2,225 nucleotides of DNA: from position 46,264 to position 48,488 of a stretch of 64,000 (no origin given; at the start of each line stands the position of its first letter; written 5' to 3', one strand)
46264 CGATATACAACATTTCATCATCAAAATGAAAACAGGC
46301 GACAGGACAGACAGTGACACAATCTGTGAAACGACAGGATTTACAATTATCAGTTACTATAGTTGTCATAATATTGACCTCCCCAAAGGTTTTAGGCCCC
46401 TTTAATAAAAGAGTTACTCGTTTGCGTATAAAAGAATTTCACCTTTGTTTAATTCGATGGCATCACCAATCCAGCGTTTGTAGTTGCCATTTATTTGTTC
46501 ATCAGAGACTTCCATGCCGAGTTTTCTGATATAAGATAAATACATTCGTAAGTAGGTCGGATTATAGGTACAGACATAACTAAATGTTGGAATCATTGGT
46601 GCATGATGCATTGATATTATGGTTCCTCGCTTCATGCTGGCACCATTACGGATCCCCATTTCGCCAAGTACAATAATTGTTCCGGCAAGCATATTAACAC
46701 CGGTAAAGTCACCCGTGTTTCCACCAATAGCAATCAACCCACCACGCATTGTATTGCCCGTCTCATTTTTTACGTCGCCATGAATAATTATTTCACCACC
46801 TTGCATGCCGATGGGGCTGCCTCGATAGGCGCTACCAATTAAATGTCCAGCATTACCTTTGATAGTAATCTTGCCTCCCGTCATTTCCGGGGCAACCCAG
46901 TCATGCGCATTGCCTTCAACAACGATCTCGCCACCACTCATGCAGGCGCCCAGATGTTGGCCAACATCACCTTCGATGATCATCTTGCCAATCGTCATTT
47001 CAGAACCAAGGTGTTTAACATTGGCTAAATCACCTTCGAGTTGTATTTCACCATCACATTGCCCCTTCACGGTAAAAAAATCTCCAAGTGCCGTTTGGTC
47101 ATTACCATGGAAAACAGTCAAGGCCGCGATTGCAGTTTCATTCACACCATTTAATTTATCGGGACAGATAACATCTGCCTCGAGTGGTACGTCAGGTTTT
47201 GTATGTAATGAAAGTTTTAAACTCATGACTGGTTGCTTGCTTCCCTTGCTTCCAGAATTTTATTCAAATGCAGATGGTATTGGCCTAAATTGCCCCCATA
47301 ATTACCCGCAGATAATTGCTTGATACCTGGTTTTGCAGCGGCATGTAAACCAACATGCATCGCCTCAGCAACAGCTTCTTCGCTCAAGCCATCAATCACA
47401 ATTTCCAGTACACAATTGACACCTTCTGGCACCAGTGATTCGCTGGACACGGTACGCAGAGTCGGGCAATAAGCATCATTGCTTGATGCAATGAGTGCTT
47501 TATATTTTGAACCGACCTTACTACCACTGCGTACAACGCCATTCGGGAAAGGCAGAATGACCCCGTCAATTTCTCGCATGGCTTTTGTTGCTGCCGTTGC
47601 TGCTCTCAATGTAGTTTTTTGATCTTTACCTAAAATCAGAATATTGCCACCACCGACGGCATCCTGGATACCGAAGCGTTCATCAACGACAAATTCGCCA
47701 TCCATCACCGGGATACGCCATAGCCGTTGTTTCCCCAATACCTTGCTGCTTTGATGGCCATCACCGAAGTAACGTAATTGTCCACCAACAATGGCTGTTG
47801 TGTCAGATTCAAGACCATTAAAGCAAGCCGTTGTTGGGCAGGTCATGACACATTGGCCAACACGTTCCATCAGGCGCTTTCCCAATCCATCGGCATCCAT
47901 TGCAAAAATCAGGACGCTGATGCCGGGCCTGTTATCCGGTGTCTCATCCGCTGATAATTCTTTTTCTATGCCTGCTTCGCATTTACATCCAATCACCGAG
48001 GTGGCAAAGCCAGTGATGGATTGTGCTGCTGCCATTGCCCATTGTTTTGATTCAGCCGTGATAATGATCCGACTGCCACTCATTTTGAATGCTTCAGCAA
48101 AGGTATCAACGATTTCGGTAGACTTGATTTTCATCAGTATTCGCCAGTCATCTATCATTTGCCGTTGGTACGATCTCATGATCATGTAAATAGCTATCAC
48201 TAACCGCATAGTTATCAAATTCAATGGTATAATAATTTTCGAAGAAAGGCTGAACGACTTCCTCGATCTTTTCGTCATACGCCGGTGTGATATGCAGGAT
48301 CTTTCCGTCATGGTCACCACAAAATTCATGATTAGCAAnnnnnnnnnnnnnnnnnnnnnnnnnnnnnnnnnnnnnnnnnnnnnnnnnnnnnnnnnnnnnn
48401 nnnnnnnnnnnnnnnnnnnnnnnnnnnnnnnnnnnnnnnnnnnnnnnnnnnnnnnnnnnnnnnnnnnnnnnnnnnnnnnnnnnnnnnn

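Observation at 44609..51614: A second, apparently redox-competent FwdDBA-Ftr-FwdC cluster coupled to a dedicated 7Fe ferredoxin and FprA-type ferredoxin:NADP(H) reductase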

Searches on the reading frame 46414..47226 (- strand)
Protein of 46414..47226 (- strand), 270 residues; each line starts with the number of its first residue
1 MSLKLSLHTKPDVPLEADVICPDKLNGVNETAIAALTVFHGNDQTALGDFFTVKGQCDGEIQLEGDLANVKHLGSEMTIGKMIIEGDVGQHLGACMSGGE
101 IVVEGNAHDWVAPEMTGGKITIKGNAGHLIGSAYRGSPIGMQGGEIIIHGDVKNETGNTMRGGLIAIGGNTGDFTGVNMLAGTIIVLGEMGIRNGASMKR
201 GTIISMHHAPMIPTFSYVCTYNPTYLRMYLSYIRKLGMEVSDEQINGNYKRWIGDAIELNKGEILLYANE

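Call 4: search_protein_families(library=pfam, proteins=[window:46414-47226:-])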
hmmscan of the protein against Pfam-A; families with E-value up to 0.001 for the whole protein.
window:46414-47226:- (270 aa): 1 family
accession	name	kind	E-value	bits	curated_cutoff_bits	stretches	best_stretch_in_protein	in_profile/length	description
PF01493.24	GXGXG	-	2.4e-13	50.5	32.5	1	81-204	33-161/190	GXGXG motif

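Call 7: search_protein_families(library=ncbifam, proteins=[window:46414-47226:-])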
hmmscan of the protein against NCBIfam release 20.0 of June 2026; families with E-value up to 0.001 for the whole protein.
window:46414-47226:- (270 aa): 3 families
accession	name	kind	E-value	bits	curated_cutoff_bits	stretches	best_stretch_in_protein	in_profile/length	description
TIGR03122.1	one_C_dehyd_C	equivalog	1.3e-77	260.6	130.65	1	3-265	1-259/260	formylmethanofuran dehydrogenase subunit C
NF042910.1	FMH_DH_FwdC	exception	2.8e-55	187.3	340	1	3-264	2-260/271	tungsten-dependent formylmethanofuran dehydrogenase subunit FwdC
NF008730.0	PRK11750.1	equivalog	2.4e-06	25.2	1047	1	74-202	1264-1397/1490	glutamate synthase large subunit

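Call 34: search_solved_structures(query=window:46414-47226:-, show_alignments=3, max_evalue=0.001)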
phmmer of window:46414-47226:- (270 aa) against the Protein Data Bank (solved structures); distinct sequences matched with E-value up to 0.001: 6.
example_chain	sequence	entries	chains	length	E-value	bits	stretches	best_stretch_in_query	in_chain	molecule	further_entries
9sw6_K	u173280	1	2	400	9.5e-47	162.8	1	12-224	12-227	Molybdenum-containing formylmethanofuran dehydrogenase 1 subunit C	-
5t5i_C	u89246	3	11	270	4.9e-44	153.9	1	8-206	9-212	Tungsten-containing formylmethanofuran dehydrogenase 2 subunit C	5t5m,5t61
6s6y_C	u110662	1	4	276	3.2e-39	138.1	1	7-268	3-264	Formylmethanofuran dehydrogenase subunit C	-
8rja_C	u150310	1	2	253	5.6e-39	137.3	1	11-207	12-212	formylmethanofuran dehydrogenase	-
9sfi_R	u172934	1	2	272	8.5e-37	130.2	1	5-221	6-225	Tungsten-containing formylmethanofuran dehydrogenase 2 subunit C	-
7bkb_I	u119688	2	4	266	6.9e-32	114.1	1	4-221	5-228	Formylmethanofuran dehydrogenase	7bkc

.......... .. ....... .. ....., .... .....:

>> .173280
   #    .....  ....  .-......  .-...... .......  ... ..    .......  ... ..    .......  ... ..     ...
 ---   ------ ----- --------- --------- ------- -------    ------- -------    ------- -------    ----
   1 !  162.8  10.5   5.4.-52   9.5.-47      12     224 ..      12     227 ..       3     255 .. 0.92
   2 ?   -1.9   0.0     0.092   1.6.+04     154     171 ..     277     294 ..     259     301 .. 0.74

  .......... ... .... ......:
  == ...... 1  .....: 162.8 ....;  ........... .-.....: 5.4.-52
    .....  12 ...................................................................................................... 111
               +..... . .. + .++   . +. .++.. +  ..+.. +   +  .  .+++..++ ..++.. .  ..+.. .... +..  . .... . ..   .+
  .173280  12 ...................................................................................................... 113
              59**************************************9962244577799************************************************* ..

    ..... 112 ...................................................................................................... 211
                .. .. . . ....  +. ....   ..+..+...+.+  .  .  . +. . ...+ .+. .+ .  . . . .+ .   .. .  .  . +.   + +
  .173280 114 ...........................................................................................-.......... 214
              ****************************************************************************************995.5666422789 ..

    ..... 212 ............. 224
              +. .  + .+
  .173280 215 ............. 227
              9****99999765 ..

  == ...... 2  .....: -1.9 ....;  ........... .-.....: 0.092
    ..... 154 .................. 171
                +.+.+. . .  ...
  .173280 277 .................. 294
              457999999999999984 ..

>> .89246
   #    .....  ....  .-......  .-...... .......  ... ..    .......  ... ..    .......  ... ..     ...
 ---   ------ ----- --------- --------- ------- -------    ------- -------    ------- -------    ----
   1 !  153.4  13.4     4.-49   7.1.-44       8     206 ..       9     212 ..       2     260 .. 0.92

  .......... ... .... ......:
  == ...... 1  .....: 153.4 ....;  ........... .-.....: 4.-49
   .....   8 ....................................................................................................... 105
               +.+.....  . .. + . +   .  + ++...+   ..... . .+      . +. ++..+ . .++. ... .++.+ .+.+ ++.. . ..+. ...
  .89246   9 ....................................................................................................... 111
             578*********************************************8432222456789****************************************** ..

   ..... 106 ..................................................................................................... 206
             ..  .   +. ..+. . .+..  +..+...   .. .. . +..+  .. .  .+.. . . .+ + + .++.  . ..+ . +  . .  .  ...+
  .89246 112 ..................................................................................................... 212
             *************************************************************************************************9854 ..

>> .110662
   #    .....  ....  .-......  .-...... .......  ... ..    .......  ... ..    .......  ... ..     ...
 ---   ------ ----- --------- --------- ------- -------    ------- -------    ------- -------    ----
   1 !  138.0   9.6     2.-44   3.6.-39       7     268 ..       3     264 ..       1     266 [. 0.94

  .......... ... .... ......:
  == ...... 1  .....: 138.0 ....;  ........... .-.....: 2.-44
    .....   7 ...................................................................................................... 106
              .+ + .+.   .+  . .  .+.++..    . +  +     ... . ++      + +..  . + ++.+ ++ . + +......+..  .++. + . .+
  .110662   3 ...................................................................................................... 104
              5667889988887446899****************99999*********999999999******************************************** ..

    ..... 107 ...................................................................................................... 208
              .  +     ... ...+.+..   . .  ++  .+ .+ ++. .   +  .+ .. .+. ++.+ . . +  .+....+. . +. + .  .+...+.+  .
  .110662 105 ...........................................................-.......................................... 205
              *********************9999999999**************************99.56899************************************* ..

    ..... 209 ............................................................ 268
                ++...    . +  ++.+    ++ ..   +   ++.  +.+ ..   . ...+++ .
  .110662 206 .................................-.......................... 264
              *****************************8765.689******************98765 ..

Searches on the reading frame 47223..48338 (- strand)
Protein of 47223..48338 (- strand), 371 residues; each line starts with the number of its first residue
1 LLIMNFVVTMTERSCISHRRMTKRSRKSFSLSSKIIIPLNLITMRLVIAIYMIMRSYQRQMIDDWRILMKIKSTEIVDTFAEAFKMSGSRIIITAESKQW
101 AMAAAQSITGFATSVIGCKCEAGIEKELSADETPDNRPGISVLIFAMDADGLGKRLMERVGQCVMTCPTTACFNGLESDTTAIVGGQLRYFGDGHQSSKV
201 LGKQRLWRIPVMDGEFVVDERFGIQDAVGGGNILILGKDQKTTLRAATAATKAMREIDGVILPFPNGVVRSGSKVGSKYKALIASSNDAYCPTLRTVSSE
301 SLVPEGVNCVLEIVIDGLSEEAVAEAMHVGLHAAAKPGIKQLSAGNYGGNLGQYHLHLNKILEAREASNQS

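Call 4: search_protein_families(library=pfam, proteins=[window:47223-48338:-])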
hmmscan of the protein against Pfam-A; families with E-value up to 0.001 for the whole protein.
window:47223-48338:- (371 aa): 2 families
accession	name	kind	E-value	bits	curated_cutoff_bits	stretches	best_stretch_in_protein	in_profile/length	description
PF02741.20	FTR_C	-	1.2e-61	207.6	25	1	214-361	1-149/149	FTR, proximal lobe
PF01913.23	FTR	-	1.6e-59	200.4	27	1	69-211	1-142/142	Formylmethanofuran-tetrahydromethanopterin formyltransferase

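Call 7: search_protein_families(library=ncbifam, proteins=[window:47223-48338:-])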
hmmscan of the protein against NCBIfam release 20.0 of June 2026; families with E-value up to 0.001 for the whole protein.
window:47223-48338:- (371 aa): 2 families
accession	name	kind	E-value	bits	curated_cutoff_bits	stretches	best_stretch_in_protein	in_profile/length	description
NF002554.0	PRK02114.1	subfamily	1.8e-131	438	297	1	69-362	1-296/297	formylmethanofuran--tetrahydromethanopterin N-formyltransferase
TIGR03119.1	one_C_fhcD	equivalog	1.3e-127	425.3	292.6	1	76-360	1-287/288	formylmethanofuran--tetrahydromethanopterin N-formyltransferase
